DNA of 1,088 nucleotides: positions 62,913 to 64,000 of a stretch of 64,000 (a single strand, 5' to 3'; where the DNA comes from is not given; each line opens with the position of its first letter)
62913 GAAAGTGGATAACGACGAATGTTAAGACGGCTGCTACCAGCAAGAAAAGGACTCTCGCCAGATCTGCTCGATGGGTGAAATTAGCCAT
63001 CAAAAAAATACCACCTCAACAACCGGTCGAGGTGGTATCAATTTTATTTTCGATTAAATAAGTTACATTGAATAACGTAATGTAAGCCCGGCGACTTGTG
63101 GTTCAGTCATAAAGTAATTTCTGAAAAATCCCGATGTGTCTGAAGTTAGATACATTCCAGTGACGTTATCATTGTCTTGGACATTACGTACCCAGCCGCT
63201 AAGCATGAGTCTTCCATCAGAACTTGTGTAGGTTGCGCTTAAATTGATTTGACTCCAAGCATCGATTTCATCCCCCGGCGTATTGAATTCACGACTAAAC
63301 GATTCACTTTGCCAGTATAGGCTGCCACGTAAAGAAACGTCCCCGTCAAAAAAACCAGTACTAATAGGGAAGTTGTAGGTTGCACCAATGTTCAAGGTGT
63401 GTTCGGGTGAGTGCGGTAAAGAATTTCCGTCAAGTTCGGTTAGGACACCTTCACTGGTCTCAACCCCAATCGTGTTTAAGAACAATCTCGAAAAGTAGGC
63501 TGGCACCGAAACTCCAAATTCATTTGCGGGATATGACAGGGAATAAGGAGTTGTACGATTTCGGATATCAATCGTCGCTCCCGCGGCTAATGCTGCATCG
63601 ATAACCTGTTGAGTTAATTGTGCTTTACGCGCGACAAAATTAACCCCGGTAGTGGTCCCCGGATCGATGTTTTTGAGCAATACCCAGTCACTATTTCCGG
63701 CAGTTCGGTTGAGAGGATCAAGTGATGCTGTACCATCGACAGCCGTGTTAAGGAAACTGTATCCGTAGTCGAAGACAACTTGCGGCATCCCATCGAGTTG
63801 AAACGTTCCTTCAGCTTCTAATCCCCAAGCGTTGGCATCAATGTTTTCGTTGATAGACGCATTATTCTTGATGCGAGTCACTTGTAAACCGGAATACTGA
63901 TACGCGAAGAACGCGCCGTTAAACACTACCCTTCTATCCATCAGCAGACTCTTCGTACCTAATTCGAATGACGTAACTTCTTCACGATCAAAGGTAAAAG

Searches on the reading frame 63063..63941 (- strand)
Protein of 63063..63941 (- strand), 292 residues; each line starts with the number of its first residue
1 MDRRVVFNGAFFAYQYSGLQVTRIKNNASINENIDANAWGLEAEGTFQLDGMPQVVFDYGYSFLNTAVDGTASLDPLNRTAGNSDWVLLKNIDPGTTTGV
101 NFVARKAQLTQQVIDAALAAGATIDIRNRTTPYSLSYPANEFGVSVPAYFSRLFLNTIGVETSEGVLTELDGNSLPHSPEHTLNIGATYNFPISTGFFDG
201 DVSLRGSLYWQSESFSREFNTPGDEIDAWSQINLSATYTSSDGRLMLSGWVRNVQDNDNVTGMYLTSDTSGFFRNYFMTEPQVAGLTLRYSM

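Call 32: search_protein_families(library=pfam, proteins=[window:63063-63941:-], max_evalue=0.00001)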
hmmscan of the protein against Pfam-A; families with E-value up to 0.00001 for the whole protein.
window:63063-63941:- (292 aa): 1 family
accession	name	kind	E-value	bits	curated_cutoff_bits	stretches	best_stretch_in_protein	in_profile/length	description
PF00593.30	TonB_dep_Rec_b-barrel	-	7.9e-10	39.6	27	1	3-254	284-436/436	TonB dependent receptor-like, beta-barrel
